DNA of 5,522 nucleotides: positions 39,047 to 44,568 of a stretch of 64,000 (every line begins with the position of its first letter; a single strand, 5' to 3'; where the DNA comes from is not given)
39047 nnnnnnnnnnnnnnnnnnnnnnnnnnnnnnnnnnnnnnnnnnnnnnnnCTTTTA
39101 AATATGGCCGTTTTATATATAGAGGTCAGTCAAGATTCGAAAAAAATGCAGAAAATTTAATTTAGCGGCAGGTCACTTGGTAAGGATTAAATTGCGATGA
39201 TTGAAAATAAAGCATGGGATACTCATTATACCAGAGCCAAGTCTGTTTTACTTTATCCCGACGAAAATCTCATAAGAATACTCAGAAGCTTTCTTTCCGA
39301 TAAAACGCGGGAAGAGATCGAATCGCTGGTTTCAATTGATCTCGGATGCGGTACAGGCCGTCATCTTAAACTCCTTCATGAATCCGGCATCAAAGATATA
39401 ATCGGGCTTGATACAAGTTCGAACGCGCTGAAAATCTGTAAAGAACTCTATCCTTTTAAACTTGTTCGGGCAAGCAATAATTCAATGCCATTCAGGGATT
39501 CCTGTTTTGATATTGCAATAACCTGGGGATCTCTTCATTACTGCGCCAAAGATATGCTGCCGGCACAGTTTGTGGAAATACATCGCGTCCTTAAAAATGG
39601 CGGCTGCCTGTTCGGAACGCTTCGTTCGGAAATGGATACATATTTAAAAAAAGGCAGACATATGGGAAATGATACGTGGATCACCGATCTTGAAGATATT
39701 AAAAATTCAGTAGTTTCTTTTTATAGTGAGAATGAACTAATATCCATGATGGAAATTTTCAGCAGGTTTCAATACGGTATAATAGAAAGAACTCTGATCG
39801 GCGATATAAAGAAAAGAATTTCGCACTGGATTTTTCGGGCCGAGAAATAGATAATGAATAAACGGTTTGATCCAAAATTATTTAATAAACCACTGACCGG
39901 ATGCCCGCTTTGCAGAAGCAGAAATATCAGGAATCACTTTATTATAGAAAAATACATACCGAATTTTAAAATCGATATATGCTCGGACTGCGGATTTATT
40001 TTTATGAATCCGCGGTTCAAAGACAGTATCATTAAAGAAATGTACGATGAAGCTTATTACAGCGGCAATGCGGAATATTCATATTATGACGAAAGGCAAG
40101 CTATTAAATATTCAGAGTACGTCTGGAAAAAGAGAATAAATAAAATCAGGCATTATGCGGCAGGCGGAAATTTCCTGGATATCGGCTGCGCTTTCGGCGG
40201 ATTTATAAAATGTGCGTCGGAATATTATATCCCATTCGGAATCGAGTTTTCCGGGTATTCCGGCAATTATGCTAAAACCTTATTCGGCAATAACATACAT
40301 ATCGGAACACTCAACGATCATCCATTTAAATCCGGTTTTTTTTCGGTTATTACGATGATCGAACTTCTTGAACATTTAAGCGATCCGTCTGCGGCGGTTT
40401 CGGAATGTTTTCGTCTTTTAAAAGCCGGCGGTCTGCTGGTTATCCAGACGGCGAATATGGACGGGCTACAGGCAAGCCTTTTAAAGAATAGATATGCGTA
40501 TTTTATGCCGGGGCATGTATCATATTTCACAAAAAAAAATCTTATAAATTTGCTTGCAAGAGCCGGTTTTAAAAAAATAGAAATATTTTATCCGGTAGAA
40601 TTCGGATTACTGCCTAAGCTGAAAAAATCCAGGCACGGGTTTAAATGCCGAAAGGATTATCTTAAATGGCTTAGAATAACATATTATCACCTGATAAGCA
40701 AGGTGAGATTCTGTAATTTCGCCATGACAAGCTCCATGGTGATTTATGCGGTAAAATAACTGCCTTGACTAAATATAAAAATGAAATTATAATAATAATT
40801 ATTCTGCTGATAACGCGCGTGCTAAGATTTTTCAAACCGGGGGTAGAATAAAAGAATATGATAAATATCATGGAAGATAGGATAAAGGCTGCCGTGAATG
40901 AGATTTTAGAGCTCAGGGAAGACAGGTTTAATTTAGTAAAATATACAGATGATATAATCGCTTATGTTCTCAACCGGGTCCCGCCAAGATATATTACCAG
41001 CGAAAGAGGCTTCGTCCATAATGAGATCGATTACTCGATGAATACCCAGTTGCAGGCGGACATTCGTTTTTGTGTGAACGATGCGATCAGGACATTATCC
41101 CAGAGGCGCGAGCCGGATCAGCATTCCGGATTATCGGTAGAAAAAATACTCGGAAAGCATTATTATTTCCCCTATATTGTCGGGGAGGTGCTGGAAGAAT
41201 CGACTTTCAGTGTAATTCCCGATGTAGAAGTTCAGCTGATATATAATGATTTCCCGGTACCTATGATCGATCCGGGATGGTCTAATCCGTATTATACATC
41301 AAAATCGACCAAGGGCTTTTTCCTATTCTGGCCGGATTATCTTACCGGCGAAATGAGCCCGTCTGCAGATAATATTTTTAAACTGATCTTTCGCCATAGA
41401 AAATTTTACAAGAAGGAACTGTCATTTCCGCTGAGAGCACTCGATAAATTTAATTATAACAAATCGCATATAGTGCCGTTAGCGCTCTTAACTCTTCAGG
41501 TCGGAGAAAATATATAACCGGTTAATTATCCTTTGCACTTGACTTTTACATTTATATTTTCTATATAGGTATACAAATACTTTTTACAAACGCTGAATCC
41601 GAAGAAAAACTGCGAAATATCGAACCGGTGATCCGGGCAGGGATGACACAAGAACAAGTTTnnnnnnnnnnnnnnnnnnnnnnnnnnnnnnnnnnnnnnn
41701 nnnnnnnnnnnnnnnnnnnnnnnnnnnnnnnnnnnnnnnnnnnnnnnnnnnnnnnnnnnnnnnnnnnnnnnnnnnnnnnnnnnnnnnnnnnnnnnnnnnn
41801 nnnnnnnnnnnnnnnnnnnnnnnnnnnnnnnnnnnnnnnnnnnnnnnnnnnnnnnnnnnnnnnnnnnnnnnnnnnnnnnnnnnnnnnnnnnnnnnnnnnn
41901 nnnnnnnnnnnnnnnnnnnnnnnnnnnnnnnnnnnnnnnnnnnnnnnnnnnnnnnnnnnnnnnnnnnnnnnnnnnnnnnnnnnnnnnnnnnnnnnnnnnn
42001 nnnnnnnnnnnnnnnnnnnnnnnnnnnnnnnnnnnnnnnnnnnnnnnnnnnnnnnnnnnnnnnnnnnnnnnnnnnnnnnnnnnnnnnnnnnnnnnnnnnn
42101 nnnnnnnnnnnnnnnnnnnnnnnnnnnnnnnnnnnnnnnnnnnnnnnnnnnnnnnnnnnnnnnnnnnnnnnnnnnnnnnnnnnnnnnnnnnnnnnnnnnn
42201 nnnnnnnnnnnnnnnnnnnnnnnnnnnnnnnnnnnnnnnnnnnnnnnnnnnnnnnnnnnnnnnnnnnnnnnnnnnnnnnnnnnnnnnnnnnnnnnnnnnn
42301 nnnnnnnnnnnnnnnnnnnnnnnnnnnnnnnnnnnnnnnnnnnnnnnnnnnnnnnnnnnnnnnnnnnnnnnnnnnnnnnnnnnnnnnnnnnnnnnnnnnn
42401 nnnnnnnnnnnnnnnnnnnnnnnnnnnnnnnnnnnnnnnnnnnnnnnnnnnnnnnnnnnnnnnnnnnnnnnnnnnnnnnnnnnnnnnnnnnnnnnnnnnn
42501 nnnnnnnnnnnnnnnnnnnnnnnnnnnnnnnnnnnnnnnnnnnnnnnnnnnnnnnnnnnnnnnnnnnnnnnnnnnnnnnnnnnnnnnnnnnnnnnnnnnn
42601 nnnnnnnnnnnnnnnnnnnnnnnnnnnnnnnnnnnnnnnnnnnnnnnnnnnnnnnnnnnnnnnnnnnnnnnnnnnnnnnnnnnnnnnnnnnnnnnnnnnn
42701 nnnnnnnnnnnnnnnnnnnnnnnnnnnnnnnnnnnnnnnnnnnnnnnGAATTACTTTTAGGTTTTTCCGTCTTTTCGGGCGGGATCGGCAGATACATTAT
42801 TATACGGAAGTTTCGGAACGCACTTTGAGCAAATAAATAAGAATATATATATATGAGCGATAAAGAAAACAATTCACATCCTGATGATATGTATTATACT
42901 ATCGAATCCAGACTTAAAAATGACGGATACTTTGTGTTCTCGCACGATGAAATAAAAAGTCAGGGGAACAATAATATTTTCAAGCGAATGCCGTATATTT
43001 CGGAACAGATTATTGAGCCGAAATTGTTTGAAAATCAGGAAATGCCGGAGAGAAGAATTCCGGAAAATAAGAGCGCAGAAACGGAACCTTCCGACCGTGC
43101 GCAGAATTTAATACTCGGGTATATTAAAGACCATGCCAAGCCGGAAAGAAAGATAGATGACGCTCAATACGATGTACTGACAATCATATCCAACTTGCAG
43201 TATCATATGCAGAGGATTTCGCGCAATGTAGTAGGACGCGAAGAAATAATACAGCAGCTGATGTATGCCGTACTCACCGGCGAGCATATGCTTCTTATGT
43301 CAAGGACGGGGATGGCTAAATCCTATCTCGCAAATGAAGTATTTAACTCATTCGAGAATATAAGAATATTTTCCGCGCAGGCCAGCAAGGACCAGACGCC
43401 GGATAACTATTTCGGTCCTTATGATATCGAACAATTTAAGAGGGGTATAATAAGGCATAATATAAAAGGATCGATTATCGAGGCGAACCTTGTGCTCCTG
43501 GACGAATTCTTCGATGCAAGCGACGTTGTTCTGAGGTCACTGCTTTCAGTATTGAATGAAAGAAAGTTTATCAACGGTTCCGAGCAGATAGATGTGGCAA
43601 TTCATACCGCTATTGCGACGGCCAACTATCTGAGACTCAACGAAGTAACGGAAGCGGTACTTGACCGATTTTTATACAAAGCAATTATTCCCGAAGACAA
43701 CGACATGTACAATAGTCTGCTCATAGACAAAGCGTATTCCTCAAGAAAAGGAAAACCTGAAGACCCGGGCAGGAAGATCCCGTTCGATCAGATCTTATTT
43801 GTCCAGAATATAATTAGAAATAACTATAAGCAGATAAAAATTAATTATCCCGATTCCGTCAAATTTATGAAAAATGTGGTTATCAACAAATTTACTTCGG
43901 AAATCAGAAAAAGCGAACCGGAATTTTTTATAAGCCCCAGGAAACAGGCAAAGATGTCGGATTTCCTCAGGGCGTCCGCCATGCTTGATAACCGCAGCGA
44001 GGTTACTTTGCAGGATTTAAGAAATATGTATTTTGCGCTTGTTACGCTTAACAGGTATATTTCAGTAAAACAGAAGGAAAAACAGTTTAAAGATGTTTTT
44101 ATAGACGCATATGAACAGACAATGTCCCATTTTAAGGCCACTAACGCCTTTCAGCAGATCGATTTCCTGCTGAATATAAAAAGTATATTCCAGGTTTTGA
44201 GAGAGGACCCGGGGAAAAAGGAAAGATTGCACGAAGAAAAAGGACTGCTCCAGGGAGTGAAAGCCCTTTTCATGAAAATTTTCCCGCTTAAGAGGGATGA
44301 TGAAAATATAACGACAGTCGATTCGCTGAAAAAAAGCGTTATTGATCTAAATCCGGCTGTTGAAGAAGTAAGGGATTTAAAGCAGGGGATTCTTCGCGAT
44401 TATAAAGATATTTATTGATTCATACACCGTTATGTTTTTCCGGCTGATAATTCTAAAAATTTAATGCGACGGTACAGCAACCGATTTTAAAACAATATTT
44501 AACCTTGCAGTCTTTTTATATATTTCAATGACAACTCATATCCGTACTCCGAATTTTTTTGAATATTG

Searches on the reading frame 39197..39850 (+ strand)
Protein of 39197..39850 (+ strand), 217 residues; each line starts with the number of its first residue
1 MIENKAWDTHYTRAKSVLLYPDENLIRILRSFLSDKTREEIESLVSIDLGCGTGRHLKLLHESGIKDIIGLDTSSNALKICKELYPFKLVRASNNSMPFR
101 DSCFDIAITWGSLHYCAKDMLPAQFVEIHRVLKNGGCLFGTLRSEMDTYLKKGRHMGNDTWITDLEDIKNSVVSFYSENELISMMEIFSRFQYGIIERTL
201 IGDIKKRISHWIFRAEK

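Call 68: search_protein_families(library=pfam, proteins=[window:39197-39850:+], max_evalue=0.0001)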
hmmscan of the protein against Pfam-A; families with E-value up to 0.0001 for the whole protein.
window:39197-39850:+ (217 aa): 6 families
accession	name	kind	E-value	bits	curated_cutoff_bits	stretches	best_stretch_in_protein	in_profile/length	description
PF08241.18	Methyltransf_11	-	3.7e-18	66.4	21.2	1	48-139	2-94/95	Methyltransferase domain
PF13649.12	Methyltransf_25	-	8.6e-18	65.3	27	1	48-136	3-97/97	Methyltransferase domain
PF13847.12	Methyltransf_31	-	3.5e-11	43.4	27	1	45-143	6-113/145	Methyltransferase domain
PF08242.18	Methyltransf_12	-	1.7e-09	38.7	30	1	47-138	1-98/98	Methyltransferase domain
PF13489.12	Methyltransf_23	-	5.4e-09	36.4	27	1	44-186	24-155/164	Methyltransferase domain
PF03291.22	mRNA_G-N7_MeTrfase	-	7.7e-08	32.2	26.6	1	34-99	53-117/315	mRNA (guanine-N(7))-methyltransferase domain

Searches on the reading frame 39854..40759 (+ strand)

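Call 68: search_protein_families(library=pfam, proteins=[window:39854-40759:+], max_evalue=0.0001)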
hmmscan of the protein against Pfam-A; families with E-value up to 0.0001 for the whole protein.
window:39854-40759:+ (301 aa): 5 families
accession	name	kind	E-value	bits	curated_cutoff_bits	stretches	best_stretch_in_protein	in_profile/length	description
PF13489.12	Methyltransf_23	-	1.2e-21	77.6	27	1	88-243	6-163/164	Methyltransferase domain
PF08241.18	Methyltransf_11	-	2.3e-13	51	21.2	1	108-197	1-95/95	Methyltransferase domain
PF13649.12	Methyltransf_25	-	7.4e-08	33.4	27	1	108-193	2-97/97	Methyltransferase domain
PF13847.12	Methyltransf_31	-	2e-06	28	27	1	104-238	4-145/145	Methyltransferase domain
PF08242.18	Methyltransf_12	-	5.2e-06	27.5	30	1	108-195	1-98/98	Methyltransferase domain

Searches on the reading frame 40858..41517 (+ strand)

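Call 68: search_protein_families(library=pfam, proteins=[window:40858-41517:+], max_evalue=0.0001)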
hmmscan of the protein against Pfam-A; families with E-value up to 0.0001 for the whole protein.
window:40858-41517:+ (219 aa): 1 family
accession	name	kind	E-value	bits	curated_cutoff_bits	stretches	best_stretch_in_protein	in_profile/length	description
PF10719.14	ComFB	-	2.4e-17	63.2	25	1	3-83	2-82/83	Late competence development protein ComFB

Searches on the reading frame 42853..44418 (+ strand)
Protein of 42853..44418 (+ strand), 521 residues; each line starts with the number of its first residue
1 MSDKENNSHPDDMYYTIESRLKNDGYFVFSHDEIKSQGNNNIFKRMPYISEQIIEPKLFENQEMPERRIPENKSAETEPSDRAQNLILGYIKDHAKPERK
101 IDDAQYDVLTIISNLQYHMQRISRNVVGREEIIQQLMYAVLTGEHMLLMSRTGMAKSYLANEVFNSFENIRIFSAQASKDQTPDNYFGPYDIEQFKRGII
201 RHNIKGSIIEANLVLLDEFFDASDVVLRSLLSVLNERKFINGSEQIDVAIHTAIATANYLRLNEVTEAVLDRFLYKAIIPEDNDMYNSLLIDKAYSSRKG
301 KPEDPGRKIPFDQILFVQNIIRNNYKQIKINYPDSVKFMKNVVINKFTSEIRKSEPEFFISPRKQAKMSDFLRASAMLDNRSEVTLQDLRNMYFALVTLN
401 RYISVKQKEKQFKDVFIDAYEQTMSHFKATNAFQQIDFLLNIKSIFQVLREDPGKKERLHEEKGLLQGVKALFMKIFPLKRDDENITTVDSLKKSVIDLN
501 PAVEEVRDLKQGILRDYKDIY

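Call 69: search_protein_families(library=pfam, proteins=[window:42853-44418:+], max_evalue=0.0001)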
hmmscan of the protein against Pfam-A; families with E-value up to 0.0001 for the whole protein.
window:42853-44418:+ (521 aa): 4 families
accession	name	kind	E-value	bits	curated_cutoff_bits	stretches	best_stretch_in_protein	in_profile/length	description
PF20030.5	bpMoxR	-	9.9e-34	116.6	27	1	115-281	3-168/205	MoxR domain in the MoxR-vWA-beta-propeller ternary systems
PF07728.20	AAA_5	-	3.1e-14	53.6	22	1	145-273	1-139/139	AAA domain (dynein-related subfamily)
PF17868.7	AAA_lid_8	-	3.6e-07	30.3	22.8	1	343-395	5-57/72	AAA lid domain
PF07726.17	AAA_3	-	5e-05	23.6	27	1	145-274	1-130/131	ATPase family associated with various cellular activities (AAA)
